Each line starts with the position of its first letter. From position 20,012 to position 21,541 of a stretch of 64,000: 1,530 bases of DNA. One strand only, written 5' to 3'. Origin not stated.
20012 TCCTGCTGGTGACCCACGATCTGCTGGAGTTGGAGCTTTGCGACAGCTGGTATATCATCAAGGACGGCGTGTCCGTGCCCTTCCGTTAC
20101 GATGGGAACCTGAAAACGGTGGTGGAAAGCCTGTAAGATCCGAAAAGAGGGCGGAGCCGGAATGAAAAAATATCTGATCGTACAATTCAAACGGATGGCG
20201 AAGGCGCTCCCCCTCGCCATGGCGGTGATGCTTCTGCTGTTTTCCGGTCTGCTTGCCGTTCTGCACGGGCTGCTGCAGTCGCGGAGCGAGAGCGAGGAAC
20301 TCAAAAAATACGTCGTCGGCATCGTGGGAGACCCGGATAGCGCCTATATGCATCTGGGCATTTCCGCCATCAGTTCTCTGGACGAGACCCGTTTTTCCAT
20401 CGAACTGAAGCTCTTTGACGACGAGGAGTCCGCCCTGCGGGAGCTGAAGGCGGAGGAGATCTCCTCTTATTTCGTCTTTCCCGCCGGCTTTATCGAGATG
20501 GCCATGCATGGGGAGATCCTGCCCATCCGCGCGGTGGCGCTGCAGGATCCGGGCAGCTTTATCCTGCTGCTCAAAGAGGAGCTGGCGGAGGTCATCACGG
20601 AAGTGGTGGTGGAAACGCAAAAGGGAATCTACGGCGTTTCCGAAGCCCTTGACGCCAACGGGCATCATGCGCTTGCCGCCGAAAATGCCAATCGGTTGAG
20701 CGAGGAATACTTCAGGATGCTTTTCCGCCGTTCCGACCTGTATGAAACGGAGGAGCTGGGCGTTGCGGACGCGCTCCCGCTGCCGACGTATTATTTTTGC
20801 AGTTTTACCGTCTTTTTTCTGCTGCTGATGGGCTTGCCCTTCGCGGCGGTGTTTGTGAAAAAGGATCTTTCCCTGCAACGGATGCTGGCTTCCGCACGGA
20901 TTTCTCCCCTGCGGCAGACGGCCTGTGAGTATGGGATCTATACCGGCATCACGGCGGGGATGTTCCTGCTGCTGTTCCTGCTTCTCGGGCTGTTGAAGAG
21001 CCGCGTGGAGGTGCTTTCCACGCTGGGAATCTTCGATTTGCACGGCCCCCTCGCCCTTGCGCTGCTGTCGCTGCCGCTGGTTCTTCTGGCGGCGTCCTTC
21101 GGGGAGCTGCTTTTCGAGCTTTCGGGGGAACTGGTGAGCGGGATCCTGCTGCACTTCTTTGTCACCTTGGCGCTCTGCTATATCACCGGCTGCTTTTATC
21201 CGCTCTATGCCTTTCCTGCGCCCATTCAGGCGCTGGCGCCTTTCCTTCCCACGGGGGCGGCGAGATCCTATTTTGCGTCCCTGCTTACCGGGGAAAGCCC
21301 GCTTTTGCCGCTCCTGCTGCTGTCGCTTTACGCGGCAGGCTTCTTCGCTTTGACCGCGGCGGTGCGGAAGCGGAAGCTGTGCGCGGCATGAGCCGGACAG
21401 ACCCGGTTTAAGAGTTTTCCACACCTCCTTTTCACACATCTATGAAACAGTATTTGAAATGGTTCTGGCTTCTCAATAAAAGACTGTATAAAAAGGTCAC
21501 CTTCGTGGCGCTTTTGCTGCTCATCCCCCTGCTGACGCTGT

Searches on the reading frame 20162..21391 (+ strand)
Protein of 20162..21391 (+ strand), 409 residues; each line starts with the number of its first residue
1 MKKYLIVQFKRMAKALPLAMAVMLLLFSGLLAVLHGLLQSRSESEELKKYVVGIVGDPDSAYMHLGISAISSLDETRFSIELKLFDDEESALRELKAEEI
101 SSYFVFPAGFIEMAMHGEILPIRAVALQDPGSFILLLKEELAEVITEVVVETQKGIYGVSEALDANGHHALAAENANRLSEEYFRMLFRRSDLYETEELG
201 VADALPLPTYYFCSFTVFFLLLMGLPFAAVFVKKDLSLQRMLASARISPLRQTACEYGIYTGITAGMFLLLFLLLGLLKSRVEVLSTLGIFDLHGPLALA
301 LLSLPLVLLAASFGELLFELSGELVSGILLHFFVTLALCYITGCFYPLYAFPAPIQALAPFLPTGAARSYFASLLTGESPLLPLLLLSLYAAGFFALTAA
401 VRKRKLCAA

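Call 65: find_encoding_contigs(protein=window:20162-21391:+, flank=10000, max_places=4)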
Protein window:20162-21391:+ (409 aa): 2 contigs read that carry it; 2 places shown.
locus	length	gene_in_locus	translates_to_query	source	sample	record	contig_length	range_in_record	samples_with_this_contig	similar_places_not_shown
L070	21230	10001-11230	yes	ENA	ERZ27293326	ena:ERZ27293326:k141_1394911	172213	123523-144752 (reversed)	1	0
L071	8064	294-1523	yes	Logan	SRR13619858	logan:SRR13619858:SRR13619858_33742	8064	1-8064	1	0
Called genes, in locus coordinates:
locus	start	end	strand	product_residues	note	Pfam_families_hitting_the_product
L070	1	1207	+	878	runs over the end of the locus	PF00133:tRNA-synt_1, PF09334:tRNA-synt_1g, PF13603:tRNA-synt_1_2, PF09334:tRNA-synt_1g (weak), PF08264:Anticodon_1, PF10458:Val_tRNA-synt_C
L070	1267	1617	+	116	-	PF09966:DUF2200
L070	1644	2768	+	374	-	-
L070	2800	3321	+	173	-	PF13302:Acetyltransf_3, PF13420:Acetyltransf_4 (weak), PF00583:Acetyltransf_1, PF13508:Acetyltransf_7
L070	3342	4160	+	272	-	PF10609:ParA, PF01656:CbiA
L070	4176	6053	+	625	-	-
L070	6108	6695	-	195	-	-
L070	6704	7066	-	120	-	-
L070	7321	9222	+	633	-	PF13240:Zn_Ribbon_1 (weak)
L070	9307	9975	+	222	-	PF02463:SMC_N (faint), PF00005:ABC_tran, PF13304:AAA_21 (faint)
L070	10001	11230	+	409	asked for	PF12698:ABC2_membrane_3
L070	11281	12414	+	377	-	PF12698:ABC2_membrane_3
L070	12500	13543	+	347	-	PF03447:NAD_binding_3, PF00742:Homoserine_dh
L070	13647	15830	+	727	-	PF00483:NTP_transferase, PF12804:NTP_transf_3, PF24894:Hexapep_GlmU, PF25084:LbH_EIF2B, PF25087:GMPPB_C, PF00132:Hexapep (weak)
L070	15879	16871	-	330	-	PF01210:NAD_Gly3P_dh_N, PF02558:ApbA, PF07479:NAD_Gly3P_dh_C, PF20618:GPD_NAD_C_bact (weak)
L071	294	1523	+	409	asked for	PF12698:ABC2_membrane_3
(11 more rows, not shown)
